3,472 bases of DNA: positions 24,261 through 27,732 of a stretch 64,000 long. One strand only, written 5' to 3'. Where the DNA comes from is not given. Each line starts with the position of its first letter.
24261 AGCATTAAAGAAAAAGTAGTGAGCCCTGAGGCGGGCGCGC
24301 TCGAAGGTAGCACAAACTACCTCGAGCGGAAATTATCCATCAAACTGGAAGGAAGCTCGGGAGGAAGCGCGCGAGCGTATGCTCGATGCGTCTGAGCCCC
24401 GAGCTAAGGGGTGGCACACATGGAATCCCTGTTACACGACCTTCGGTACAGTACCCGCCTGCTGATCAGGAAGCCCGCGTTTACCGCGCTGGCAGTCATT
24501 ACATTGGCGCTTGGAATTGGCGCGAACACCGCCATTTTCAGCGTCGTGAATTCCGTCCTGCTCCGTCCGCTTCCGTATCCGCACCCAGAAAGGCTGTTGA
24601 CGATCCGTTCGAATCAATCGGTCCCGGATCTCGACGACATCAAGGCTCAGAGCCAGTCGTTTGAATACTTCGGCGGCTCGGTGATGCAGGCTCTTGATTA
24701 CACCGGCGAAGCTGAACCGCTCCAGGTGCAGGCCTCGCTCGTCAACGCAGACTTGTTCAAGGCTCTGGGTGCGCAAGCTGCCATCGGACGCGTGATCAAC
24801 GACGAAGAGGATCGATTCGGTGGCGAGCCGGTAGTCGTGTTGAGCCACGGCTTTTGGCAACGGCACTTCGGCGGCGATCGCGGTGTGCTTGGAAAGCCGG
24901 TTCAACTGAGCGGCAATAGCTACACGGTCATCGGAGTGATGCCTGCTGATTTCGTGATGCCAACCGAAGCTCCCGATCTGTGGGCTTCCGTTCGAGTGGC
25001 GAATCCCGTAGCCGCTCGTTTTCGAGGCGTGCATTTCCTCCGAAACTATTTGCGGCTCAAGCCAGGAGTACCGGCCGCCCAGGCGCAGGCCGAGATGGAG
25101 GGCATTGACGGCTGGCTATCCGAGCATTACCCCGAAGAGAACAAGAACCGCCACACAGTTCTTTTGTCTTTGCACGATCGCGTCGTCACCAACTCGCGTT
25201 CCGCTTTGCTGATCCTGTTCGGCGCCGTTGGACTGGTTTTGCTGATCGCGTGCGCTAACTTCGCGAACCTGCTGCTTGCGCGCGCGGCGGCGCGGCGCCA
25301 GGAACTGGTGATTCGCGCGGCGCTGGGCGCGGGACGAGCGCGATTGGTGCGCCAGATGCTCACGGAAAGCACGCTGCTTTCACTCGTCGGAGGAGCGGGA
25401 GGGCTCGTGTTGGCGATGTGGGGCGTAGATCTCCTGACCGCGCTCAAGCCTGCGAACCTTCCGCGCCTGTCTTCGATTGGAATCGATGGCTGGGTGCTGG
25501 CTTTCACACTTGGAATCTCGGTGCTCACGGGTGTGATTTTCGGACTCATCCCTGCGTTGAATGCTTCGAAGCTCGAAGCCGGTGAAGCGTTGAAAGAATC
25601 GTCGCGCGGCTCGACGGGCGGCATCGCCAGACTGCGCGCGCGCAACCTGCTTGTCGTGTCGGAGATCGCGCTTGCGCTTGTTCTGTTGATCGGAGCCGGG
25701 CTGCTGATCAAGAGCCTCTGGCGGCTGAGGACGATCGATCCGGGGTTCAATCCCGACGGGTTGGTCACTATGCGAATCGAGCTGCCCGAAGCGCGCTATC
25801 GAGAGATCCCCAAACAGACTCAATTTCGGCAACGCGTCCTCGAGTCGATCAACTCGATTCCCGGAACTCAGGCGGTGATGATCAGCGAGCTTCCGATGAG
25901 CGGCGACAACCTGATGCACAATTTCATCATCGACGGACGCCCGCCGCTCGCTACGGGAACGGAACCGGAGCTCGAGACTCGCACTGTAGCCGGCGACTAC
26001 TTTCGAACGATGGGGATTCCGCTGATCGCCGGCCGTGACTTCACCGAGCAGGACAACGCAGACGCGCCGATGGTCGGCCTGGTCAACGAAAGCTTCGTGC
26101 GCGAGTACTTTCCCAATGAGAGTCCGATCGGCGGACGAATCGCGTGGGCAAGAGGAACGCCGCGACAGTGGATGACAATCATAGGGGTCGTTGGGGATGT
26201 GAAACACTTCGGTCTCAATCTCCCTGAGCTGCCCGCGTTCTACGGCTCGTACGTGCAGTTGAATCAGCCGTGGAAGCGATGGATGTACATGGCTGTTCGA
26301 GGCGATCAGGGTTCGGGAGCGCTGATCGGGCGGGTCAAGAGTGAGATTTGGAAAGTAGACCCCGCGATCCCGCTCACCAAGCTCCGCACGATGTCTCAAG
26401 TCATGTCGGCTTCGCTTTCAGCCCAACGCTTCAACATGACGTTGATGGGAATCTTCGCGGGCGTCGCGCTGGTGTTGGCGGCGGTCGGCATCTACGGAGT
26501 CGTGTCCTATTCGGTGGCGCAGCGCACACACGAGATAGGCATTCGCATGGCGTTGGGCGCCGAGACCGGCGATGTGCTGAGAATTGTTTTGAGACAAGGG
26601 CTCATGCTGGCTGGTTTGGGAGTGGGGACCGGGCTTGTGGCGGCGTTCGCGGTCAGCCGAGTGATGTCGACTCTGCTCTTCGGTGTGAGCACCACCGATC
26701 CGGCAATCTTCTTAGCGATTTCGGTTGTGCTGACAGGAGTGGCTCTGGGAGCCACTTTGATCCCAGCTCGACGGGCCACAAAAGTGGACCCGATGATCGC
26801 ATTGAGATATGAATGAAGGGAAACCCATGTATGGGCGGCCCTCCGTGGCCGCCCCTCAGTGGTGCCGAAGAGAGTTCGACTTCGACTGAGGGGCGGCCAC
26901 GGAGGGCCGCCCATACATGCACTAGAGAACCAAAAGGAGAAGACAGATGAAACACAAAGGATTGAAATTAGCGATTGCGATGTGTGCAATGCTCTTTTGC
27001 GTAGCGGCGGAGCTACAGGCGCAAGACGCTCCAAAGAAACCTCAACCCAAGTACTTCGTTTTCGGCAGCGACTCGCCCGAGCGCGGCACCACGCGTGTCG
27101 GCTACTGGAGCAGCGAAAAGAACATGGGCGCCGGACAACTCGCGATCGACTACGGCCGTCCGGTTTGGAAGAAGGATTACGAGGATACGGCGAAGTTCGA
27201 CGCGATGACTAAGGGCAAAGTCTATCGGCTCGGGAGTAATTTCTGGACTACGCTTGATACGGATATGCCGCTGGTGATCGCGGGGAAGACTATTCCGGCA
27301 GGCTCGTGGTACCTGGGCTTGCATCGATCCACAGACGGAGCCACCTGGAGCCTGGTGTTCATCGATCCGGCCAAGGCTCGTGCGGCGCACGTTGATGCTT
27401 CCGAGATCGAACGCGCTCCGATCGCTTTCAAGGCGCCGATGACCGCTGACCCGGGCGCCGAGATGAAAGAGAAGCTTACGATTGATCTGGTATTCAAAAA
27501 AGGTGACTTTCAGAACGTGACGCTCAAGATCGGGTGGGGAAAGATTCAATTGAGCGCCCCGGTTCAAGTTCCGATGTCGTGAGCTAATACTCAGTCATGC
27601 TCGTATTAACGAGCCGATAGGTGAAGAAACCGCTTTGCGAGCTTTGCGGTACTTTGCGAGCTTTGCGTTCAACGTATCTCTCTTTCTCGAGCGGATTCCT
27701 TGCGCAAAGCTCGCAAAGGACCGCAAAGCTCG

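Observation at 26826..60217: Family-1 palindromic element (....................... core): at least five copies, one amplified internally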

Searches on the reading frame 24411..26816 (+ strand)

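Call 31: search_protein_families(library=pfam, proteins=[window:24411-26816:+], max_evalue=0.001)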
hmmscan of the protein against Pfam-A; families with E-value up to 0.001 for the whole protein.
window:24411-26816:+ (801 aa): 2 families
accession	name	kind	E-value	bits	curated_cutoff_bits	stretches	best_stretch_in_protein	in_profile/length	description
PF12704.14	MacB_PCD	-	8.1e-35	121.4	27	2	25-231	1-206/207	MacB-like periplasmic core domain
PF02687.27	FtsX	-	1.5e-26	93.2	25.5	2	681-794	2-120/120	FtsX-like permease C-terminal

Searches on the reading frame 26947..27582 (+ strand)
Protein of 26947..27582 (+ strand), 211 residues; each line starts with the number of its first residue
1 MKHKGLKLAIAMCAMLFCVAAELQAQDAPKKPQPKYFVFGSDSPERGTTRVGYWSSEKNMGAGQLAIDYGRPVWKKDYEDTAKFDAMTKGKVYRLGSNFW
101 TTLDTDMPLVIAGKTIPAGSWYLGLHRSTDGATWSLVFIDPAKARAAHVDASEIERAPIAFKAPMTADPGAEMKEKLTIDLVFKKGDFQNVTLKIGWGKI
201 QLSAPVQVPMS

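Call 31: search_protein_families(library=pfam, proteins=[window:26947-27582:+], max_evalue=0.001)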
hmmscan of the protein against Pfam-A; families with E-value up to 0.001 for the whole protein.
window:26947-27582:+ (211 aa): 1 family
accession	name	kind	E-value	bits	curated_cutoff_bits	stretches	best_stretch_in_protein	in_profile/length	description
PF11138.13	DUF2911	-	4.7e-12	46.4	27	1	57-205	7-144/145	Protein of unknown function (DUF2911)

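Call 50: find_homologous_proteins(query=window:26947-27582:+, max_evalue=1e-40)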
Query window:26947-27582:+ (211 aa): 794 proteins with E <= 1e-40 among 975 candidates; the best 120 are listed.
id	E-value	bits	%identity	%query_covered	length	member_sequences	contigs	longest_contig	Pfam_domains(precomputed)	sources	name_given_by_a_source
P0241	4.3e-135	466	95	100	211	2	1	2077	PF11138.14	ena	-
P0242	1.3e-134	464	96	100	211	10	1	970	PF11138.14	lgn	-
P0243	4.2e-126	436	90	100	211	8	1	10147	PF11138.14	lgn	-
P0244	3.2e-119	414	86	100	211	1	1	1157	PF11138.14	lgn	-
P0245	3.1e-114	398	85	97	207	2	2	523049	PF11138.14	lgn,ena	-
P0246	8.9e-113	393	79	100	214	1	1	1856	PF11138.14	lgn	-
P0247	1.5e-111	389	78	100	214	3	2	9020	PF11138.14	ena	-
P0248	4.1e-109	381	83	93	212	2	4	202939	PF11138.14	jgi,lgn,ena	jgi:hypothetical protein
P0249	5.0e-109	380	78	100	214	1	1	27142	PF11138.14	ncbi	-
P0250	7.0e-108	377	77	99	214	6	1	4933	PF11138.14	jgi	jgi:hypothetical protein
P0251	1.6e-106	372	79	96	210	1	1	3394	PF11138.14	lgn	-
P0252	1.7e-106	372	78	99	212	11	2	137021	PF11138.14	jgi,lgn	-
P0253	2.2e-106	372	77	100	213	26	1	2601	PF11138.14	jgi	jgi:hypothetical protein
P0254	3.6e-106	371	78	96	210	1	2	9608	PF11138.14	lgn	-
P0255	1.7e-105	369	75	100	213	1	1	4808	PF11138.14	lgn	-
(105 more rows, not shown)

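Call 51: find_encoding_contigs(protein=P0241, flank=2000, max_places=1)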
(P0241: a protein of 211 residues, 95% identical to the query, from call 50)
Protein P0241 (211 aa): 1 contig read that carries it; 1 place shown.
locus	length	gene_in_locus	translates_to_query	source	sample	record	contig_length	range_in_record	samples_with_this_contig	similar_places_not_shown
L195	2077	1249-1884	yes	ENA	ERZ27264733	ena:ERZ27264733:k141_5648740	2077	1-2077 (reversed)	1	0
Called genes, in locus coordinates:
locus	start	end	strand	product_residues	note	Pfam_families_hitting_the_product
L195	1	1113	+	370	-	?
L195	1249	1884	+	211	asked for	PF11138:DUF2911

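Call 52: find_encoding_contigs(protein=P0243, flank=2000, max_places=1)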
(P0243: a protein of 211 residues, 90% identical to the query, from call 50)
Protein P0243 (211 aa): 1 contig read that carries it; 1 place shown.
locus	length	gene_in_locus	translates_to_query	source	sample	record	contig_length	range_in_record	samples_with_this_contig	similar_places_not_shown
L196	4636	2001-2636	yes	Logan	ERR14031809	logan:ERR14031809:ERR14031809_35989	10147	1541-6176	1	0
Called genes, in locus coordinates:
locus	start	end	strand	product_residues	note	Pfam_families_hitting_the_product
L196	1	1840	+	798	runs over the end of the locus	PF12704:MacB_PCD, PF02687:FtsX, PF12704:MacB_PCD (weak), PF02687:FtsX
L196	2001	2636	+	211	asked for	PF11138:DUF2911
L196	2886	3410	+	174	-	-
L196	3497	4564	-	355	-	PF03009:GDPD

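Call 53: find_encoding_contigs(protein=P0245, flank=2000, max_places=1)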
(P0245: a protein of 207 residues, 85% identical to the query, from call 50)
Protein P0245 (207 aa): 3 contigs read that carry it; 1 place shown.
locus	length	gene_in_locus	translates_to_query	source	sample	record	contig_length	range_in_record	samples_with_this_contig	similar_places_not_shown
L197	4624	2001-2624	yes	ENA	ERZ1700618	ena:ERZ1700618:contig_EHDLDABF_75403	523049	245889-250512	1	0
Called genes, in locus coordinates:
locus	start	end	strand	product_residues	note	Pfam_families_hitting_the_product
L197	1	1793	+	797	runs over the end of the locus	PF12704:MacB_PCD, PF02687:FtsX, PF12704:MacB_PCD, PF02687:FtsX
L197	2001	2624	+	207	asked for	PF11138:DUF2911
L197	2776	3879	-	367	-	PF03009:GDPD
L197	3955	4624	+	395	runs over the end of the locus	PF02065:Melibiase (weak), PF16499:Melibiase_2, PF17450:Melibiase_2_C (weak), PF17801:Melibiase_C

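Call 54: find_encoding_contigs(protein=P0248, flank=2000, max_places=1)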
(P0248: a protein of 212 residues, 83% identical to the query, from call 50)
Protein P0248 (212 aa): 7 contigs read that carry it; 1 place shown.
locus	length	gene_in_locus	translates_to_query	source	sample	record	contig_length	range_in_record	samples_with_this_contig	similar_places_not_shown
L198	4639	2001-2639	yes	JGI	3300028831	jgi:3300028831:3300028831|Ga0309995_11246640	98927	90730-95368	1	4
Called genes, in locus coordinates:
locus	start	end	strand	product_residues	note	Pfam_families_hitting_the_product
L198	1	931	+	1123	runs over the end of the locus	PF26549:Tricorn_N, PF26550:Tricorn_2nd (weak), PF26549:Tricorn_N, PF26550:Tricorn_2nd, PF07676:PD40, PF14684:Tricorn_C1, PF14685:PDZ_Tricorn, PF03572:Peptidase_S41, +3 more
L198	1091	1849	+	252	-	PF00378:ECH_1, PF16113:ECH_2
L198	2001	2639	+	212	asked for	PF11138:DUF2911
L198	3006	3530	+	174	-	-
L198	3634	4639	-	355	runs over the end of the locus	PF03009:GDPD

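Call 55: find_encoding_contigs(protein=P0249, flank=2000, max_places=1)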
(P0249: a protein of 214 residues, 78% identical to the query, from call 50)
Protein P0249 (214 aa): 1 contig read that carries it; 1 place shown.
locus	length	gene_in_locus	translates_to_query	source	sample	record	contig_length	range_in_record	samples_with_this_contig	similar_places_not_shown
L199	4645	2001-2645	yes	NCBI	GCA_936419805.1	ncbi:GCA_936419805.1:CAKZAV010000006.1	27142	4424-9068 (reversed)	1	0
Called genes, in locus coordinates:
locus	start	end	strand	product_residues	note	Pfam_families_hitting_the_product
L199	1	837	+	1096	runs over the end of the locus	PF26549:Tricorn_N, PF26549:Tricorn_N, PF26550:Tricorn_2nd, PF07676:PD40, PF23381:Beta-prop_IFT122_1st (weak), PF14684:Tricorn_C1, PF14685:PDZ_Tricorn, PF03572:Peptidase_S41, +3 more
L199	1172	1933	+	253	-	PF00378:ECH_1, PF16113:ECH_2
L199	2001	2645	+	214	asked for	PF11138:DUF2911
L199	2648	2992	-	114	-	PF02452:PemK_toxin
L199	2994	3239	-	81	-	PF04014:MazE_antitoxin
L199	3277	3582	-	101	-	-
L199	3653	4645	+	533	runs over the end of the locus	PF12770:CHAT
